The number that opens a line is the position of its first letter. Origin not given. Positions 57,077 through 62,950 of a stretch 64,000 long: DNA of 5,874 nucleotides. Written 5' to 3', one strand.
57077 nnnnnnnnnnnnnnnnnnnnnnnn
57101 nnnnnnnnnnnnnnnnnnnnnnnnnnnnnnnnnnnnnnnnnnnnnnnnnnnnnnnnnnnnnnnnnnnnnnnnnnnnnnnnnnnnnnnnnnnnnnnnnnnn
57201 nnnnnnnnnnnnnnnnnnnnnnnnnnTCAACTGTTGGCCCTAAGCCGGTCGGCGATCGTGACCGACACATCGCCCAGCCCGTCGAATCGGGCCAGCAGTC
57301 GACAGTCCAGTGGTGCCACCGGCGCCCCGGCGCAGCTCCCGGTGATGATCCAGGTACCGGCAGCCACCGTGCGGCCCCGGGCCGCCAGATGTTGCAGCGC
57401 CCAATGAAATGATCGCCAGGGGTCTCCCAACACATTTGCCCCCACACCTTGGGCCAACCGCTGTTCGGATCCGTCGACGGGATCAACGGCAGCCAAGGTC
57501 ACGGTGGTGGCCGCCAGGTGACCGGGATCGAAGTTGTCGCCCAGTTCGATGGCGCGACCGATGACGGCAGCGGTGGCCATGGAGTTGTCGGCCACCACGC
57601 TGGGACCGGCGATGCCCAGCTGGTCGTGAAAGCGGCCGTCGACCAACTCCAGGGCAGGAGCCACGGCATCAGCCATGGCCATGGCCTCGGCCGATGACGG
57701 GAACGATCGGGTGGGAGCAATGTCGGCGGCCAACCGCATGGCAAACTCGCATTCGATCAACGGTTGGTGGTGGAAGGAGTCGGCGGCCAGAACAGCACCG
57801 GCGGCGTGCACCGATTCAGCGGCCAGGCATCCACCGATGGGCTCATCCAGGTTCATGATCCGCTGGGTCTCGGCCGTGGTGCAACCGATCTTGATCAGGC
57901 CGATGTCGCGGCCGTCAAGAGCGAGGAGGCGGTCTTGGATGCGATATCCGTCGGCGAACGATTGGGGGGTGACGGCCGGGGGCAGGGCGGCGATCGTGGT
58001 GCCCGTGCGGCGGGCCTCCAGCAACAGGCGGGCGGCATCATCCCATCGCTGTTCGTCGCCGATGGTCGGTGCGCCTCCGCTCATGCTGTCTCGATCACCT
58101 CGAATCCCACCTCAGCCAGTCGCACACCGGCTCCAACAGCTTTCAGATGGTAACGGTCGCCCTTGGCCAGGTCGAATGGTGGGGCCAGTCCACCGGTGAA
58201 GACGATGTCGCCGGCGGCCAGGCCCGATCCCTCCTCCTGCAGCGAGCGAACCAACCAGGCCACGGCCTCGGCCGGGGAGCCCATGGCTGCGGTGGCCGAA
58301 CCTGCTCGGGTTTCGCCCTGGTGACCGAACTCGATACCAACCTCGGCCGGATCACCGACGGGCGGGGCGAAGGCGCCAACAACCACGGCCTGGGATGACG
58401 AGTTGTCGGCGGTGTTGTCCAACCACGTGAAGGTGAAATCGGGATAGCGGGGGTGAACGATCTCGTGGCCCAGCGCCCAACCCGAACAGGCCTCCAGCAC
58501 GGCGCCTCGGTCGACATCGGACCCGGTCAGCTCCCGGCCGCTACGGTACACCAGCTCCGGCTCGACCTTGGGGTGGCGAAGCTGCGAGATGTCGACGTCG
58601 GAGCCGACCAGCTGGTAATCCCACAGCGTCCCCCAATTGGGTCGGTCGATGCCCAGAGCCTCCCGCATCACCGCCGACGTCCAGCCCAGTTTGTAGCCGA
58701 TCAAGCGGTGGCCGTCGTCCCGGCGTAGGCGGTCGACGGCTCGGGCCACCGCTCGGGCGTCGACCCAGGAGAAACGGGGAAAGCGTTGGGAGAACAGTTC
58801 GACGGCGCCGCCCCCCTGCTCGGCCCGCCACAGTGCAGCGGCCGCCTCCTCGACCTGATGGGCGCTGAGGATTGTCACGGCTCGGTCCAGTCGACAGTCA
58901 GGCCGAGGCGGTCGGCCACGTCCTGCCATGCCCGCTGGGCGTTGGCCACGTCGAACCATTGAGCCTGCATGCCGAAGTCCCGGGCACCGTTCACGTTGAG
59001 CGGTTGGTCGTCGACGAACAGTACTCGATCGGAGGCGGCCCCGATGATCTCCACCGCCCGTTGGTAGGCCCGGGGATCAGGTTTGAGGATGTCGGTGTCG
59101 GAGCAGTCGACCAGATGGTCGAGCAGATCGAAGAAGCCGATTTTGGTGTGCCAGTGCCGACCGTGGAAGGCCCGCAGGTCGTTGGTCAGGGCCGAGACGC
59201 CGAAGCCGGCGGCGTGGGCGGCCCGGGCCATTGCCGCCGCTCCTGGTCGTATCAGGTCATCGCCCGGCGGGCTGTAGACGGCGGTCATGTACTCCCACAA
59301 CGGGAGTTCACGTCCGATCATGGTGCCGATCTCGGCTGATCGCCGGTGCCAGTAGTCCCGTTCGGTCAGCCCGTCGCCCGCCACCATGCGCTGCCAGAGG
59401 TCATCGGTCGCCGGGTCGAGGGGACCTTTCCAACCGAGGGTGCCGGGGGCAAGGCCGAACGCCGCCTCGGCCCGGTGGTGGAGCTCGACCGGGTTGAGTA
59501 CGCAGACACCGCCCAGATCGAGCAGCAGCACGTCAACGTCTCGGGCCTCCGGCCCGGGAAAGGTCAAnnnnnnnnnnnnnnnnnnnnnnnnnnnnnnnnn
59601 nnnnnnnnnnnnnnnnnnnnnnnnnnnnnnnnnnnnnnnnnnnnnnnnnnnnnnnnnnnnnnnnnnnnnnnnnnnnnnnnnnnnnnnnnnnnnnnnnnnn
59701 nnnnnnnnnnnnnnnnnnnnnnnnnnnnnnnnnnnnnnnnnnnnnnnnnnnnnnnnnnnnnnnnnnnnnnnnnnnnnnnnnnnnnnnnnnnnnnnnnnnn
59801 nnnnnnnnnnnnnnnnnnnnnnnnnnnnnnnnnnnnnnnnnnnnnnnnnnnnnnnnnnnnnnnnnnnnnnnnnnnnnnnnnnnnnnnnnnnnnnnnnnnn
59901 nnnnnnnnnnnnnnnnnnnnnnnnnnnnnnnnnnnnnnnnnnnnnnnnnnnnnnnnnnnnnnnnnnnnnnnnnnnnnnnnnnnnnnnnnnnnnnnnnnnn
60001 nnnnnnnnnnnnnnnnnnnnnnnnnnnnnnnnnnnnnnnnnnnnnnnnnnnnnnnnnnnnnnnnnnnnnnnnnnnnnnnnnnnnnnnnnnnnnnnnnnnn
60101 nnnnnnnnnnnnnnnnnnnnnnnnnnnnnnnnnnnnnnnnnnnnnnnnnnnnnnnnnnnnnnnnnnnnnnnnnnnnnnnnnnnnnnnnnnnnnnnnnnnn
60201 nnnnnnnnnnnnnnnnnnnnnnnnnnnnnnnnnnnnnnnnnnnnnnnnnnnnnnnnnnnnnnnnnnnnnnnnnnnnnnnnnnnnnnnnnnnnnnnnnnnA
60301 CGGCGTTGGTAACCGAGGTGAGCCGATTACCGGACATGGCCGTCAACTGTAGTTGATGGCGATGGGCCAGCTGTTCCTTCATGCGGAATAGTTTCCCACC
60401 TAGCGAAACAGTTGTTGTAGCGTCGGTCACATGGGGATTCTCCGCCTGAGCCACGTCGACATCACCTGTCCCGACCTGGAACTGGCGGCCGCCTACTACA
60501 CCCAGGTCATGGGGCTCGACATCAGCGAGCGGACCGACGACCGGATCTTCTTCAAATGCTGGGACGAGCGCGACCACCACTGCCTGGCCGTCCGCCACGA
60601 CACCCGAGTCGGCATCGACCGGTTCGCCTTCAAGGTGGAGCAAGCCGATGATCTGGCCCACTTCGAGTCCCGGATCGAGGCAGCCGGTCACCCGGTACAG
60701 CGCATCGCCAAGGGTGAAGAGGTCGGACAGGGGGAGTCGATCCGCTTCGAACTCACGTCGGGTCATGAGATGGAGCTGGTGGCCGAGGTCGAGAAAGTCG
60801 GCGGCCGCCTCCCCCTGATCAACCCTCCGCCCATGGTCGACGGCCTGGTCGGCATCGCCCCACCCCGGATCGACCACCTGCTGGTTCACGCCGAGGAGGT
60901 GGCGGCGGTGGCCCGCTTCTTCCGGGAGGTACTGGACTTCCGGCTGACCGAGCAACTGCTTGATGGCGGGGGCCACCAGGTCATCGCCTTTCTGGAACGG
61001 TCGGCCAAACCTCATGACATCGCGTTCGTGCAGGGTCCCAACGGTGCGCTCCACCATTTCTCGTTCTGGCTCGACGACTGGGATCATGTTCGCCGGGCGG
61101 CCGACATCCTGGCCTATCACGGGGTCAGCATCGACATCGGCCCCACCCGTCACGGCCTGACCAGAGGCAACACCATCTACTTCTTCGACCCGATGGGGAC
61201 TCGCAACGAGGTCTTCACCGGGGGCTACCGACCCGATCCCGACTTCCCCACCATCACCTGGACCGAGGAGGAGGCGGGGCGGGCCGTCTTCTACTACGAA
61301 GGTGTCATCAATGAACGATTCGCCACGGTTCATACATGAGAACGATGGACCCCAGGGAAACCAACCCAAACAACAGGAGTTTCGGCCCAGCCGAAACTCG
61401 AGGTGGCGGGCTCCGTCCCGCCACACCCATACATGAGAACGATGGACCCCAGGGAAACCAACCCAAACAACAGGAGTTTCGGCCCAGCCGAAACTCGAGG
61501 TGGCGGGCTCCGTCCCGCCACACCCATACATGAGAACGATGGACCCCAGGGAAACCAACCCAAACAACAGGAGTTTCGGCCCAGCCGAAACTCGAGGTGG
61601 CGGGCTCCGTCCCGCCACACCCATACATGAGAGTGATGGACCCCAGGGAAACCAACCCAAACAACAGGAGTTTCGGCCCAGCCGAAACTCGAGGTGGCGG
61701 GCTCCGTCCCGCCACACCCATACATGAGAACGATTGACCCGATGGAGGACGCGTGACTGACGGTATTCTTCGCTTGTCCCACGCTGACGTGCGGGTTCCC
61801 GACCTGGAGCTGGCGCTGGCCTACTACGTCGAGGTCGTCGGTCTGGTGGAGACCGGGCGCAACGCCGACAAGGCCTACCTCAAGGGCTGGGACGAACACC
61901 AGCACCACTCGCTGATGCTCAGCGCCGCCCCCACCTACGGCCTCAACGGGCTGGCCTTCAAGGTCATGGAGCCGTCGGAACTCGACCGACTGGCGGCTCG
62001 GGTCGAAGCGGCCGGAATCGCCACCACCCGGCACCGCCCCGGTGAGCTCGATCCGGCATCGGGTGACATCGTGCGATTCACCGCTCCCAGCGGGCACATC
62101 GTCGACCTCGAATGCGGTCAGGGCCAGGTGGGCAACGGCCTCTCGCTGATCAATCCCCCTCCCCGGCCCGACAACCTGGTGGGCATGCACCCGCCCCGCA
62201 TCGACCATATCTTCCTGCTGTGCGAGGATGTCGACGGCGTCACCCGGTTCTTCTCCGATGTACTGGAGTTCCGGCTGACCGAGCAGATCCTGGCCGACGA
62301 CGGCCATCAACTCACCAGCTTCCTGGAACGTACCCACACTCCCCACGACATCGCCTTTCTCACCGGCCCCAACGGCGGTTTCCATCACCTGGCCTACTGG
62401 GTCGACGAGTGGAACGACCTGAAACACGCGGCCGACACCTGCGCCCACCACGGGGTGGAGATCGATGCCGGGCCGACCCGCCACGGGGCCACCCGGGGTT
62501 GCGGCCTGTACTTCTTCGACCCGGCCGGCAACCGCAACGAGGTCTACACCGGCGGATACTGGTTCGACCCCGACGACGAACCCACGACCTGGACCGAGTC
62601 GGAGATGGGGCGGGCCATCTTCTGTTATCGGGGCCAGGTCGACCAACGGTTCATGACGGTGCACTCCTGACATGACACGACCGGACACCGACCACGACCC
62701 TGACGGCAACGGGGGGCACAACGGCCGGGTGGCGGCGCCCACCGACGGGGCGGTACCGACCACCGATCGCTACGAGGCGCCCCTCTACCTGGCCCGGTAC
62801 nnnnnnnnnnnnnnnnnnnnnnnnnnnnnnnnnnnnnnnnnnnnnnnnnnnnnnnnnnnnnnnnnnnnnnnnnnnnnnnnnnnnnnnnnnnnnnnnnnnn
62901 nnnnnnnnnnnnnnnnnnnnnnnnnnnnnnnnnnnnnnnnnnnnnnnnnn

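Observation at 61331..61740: Near-identical 97-bp tandem array with two hairpins per unit between two paralogous dioxygenase genes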

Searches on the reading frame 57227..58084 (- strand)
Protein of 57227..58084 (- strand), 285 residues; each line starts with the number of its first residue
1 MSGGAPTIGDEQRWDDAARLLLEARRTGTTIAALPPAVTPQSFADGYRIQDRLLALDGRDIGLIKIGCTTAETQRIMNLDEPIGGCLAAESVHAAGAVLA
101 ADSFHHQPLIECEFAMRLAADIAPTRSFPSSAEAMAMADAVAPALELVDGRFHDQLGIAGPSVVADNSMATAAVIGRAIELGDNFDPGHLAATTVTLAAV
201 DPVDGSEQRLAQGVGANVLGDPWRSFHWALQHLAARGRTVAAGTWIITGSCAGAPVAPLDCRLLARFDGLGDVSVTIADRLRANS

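Call 14: search_protein_families(library=pfam, proteins=[window:57227-58084:-])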
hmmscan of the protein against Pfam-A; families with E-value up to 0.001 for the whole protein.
window:57227-58084:- (285 aa): 1 family
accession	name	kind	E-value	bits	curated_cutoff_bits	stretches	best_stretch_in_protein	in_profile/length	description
PF01557.24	FAA_hydrolase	-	3.4e-07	30.6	23.9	1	78-254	28-185/214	Fumarylacetoacetate (FAA) hydrolase C-terminal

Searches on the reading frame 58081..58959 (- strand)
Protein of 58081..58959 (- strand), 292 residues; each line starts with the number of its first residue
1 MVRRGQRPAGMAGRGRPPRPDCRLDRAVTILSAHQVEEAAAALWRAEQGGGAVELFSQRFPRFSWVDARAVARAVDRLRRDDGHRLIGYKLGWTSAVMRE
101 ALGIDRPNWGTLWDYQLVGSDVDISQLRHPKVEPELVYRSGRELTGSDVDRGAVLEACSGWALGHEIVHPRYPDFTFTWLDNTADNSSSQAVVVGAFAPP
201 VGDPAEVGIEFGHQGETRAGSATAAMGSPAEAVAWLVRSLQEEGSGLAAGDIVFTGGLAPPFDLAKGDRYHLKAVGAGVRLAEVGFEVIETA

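Call 14: search_protein_families(library=pfam, proteins=[window:58081-58959:-])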
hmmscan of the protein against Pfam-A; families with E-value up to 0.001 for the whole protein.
window:58081-58959:- (292 aa): 1 family
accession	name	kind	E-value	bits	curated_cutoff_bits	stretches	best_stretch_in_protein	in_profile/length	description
PF01557.24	FAA_hydrolase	-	1.4e-08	35.1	23.9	1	127-278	55-207/214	Fumarylacetoacetate (FAA) hydrolase C-terminal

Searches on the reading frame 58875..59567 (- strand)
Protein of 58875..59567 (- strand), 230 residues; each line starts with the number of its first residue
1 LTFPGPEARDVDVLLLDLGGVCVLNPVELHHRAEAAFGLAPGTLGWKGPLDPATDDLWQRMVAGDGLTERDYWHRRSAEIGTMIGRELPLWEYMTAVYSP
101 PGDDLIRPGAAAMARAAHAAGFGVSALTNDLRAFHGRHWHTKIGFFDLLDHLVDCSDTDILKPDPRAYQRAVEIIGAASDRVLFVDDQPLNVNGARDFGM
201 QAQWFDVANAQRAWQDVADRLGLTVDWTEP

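Call 14: search_protein_families(library=pfam, proteins=[window:58875-59567:-])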
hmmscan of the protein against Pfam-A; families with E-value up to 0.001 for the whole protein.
window:58875-59567:- (230 aa): 2 families
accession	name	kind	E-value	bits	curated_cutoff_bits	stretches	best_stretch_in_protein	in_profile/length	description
PF00702.32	Hydrolase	-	1.6e-13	51.9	26.4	1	94-199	85-191/191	haloacid dehalogenase-like hydrolase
PF13419.12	HAD_2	-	9.4e-06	26.3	23.8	1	139-202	112-175/178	Haloacid dehalogenase-like hydrolase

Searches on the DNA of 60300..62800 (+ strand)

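Call 6: search_rna_families(source=window, start=60300, end=62800, threshold=evalue, max_evalue=10)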
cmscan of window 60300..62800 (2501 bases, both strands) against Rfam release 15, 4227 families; matches with E-value up to 10: 1.
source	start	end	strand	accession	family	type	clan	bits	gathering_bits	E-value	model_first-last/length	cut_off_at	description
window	61992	62038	-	RF01688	Actino-pnp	Cis-reg;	-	22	47.7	0.18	1-63/63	no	Actino-pnp RNA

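Call 58: search_dna_similar(query=window:61331-61427:+, collection=plasmids, mode=distant, max_evalue=0.01, max_rows=10)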
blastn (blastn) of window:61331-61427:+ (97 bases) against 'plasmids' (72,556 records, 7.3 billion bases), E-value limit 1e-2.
No match.
